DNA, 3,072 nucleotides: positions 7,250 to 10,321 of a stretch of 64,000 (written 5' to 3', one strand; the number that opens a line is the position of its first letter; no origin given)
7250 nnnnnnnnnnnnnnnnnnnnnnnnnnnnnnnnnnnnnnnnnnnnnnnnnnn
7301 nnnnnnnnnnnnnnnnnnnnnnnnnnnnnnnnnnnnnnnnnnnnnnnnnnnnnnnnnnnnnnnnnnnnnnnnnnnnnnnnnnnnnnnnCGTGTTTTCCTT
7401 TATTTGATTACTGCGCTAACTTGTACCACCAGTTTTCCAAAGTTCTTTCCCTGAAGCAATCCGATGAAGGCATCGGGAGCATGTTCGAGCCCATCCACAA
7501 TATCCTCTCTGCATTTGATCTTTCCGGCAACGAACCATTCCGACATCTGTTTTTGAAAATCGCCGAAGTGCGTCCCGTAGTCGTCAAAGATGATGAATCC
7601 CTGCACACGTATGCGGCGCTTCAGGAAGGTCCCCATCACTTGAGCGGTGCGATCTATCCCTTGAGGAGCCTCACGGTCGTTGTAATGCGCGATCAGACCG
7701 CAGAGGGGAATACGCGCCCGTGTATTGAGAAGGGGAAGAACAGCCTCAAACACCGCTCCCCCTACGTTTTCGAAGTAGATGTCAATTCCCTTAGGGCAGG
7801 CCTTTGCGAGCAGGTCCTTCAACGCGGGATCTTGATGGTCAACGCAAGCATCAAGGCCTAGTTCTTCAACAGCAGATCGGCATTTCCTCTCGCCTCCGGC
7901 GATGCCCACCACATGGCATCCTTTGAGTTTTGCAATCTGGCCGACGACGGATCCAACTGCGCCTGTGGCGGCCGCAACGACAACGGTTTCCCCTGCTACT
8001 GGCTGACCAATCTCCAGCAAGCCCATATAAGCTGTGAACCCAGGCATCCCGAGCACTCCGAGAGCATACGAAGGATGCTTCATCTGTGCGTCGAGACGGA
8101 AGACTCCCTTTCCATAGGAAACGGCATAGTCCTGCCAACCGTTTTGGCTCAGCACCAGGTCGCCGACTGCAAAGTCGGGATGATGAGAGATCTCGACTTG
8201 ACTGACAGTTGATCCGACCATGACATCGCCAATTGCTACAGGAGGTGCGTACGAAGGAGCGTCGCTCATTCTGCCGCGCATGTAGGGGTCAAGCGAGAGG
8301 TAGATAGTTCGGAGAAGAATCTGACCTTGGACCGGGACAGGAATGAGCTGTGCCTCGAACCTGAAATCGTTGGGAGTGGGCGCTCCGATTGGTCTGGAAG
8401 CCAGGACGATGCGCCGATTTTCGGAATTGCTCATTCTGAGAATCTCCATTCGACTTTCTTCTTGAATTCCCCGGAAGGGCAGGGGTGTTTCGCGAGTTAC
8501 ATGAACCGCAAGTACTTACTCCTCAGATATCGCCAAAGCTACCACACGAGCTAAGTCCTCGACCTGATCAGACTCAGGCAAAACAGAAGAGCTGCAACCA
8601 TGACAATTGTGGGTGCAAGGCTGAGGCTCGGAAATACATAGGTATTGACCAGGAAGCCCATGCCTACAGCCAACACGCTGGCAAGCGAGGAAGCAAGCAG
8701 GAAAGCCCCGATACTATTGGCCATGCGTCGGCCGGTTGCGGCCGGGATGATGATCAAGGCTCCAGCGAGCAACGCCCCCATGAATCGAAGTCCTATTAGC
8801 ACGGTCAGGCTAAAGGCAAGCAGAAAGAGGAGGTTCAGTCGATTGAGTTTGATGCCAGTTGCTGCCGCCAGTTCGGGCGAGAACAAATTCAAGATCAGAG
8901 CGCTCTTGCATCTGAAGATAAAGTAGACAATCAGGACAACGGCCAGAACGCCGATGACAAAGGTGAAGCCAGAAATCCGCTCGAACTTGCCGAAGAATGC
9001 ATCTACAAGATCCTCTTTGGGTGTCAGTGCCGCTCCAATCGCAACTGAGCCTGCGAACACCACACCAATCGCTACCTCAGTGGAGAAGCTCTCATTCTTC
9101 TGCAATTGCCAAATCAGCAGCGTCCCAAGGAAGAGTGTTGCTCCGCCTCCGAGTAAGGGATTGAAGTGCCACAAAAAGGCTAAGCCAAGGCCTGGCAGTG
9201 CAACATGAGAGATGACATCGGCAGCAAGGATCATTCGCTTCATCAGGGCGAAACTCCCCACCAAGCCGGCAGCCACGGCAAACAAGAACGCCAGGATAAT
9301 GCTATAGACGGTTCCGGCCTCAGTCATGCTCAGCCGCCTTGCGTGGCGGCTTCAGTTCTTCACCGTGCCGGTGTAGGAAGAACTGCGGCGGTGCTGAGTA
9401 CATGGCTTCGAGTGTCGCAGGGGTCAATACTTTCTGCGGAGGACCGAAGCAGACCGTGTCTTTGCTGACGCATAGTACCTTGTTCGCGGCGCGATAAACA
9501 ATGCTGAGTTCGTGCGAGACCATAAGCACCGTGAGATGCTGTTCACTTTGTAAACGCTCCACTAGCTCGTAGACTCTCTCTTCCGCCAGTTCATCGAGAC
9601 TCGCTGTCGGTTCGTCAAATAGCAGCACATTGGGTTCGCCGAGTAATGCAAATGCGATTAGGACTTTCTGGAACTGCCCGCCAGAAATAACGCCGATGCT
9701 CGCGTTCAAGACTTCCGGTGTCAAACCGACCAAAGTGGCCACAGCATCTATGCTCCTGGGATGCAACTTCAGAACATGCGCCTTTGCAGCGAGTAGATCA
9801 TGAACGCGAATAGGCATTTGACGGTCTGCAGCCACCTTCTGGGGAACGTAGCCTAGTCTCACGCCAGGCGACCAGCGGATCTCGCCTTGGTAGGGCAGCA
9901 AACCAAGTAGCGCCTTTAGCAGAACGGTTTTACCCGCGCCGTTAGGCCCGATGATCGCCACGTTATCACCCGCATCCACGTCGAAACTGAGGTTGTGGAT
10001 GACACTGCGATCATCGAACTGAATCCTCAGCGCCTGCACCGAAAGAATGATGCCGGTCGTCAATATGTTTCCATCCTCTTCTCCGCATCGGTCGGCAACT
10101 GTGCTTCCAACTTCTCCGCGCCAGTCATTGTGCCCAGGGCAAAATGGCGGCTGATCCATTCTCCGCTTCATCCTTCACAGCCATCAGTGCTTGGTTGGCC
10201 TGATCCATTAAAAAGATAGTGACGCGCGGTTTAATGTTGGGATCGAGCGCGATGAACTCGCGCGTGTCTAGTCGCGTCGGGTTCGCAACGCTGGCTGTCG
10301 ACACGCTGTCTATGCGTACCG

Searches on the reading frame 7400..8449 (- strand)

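Call 66: search_protein_families(library=pfam, proteins=[window:7400-8449:-], max_evalue=0.0001)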
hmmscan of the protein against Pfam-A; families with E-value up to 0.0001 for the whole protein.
window:7400-8449:- (349 aa): 3 families
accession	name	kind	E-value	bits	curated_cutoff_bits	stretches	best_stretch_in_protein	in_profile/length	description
PF16884.10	ADH_N_2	-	9.2e-40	135.4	31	1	12-118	1-107/108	N-terminal domain of oxidoreductase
PF00107.32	ADH_zinc_N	-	7.3e-18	65.2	31.8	1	164-289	1-116/129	Zinc-binding dehydrogenase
PF13602.12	ADH_zinc_N_2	-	9.9e-11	43.1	27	1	197-342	1-134/134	Zinc-binding dehydrogenase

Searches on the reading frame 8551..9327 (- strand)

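Call 66: search_protein_families(library=pfam, proteins=[window:8551-9327:-], max_evalue=0.0001)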
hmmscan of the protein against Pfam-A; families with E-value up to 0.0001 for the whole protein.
window:8551-9327:- (258 aa): 1 family
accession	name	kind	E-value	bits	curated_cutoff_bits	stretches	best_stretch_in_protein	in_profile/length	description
PF00950.22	ABC-3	-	6.3e-36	124.7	20.1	1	9-255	8-257/258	ABC 3 transport family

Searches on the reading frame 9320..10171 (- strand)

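Call 5: search_protein_families(library=pfam, proteins=[window:9320-10171:-], max_evalue=0.01)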
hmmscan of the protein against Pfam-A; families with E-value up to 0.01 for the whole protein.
window:9320-10171:- (283 aa): 9 families
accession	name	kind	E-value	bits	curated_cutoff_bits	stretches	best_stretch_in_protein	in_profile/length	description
PF00005.33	ABC_tran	-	1.7e-23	84.2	25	1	59-190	2-137/137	ABC transporter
PF13304.12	AAA_21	-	8.5e-11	42.9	27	2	72-92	3-23/304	AAA domain, putative AbiEii toxin, Type IV TA system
PF02463.25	SMC_N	-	2e-06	27.8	40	0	71-89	27-45/220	RecF/RecN/SMC N terminal domain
PF13191.12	AAA_16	-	0.00015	22.7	32.6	1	68-215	22-166/167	AAA ATPase domain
PF13555.12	AAA_29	-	0.00033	20.8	27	1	60-92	14-46/61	P-loop containing region of AAA domain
PF01078.27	Mg_chelatase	-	0.00081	19.3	20.3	0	68-94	22-48/207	Magnesium chelatase, subunit ChlI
PF13521.12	AAA_28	-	0.0011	19.6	27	1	71-136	2-63/164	AAA domain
PF13476.12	AAA_23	-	0.002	19.2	27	1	59-90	11-41/201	AAA domain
PF13401.12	AAA_22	-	0.0047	17.7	27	0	71-105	8-33/130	AAA domain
